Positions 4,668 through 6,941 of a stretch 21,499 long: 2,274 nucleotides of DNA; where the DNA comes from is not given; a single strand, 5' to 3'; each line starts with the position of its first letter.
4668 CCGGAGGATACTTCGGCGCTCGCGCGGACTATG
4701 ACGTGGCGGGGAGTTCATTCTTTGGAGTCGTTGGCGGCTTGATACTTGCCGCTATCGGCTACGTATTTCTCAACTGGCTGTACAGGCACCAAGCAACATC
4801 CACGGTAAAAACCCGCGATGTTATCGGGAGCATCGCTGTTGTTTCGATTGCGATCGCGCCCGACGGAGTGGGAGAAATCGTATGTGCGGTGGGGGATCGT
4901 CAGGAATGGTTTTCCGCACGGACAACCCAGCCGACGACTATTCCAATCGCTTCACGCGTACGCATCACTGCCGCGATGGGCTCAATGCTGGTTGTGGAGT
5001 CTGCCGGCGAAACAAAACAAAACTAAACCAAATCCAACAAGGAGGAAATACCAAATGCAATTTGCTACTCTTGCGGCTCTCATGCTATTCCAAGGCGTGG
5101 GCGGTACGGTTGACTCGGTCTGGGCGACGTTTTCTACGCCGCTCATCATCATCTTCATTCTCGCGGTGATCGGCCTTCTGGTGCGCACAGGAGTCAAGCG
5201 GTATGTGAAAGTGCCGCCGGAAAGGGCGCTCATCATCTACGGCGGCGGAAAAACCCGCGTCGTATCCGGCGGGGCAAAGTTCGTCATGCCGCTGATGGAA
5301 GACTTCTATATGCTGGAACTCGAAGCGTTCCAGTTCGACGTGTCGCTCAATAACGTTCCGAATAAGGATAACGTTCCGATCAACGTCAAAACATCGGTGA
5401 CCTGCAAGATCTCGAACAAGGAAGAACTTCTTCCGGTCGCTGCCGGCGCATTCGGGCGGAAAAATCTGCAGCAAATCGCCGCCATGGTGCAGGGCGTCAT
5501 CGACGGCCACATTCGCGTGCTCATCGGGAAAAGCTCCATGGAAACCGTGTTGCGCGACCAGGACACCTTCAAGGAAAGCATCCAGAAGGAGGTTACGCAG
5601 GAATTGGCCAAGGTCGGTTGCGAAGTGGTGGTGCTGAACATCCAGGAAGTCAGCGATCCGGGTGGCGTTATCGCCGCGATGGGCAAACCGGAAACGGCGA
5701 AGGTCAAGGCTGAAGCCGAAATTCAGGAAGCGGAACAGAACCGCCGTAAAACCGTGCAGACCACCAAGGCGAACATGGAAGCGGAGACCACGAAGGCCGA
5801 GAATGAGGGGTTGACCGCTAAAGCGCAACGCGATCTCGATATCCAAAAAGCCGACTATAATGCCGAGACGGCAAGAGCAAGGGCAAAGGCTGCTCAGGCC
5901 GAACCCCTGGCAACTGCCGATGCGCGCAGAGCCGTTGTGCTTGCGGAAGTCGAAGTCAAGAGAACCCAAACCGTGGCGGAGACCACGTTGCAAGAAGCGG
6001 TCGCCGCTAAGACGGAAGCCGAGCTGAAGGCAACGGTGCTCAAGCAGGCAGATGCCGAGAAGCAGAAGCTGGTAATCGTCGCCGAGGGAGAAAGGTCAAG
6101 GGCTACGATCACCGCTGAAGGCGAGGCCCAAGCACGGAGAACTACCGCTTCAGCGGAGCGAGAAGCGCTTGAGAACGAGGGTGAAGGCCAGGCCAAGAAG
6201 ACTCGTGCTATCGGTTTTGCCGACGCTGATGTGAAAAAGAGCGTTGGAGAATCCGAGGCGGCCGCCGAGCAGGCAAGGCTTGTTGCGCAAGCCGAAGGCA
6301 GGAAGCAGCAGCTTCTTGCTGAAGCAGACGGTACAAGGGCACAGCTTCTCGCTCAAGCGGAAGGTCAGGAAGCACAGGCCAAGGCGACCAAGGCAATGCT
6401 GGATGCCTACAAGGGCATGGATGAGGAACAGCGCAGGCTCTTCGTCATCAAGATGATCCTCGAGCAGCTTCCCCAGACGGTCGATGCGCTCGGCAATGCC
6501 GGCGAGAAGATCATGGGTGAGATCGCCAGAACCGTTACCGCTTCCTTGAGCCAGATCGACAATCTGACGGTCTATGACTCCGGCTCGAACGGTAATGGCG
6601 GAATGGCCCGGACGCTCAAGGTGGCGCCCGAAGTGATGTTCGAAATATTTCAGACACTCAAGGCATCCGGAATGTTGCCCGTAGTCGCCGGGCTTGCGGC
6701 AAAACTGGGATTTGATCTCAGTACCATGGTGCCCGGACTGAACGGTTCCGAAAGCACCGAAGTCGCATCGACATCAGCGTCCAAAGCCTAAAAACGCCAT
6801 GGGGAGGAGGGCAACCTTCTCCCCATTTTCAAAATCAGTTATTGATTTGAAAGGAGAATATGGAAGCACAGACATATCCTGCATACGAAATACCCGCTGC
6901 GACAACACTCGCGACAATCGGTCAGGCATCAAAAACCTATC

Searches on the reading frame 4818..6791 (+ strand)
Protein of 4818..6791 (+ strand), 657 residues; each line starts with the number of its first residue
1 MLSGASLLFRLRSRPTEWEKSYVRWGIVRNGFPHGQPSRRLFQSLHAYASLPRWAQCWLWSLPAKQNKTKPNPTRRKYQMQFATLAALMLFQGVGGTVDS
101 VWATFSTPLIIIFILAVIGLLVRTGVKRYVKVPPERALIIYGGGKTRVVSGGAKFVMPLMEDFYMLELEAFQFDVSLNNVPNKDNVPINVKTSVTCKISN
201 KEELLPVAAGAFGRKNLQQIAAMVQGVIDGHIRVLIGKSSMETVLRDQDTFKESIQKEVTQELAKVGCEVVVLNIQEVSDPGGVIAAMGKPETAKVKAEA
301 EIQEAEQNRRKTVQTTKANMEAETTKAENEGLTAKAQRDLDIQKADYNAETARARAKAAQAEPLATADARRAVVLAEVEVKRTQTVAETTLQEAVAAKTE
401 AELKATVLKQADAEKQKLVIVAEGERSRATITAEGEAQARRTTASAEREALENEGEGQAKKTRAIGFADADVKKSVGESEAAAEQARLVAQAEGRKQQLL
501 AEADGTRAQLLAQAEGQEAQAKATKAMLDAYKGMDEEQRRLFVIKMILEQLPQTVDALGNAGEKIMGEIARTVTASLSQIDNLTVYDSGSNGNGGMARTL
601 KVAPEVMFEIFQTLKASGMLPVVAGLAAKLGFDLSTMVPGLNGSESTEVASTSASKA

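Call 48: search_protein_families(library=pfam, proteins=[window:4818-6791:+], max_evalue=0.001)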
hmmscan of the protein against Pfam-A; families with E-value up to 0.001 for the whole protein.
window:4818-6791:+ (657 aa): 2 families
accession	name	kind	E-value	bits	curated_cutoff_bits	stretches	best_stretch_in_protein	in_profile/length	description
PF01145.31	Band_7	-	3.9e-28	99.1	23.6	1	131-308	2-175/176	SPFH domain / Band 7 family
PF15975.10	Flot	-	0.00057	20.4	27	1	501-606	2-101/124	Flotillin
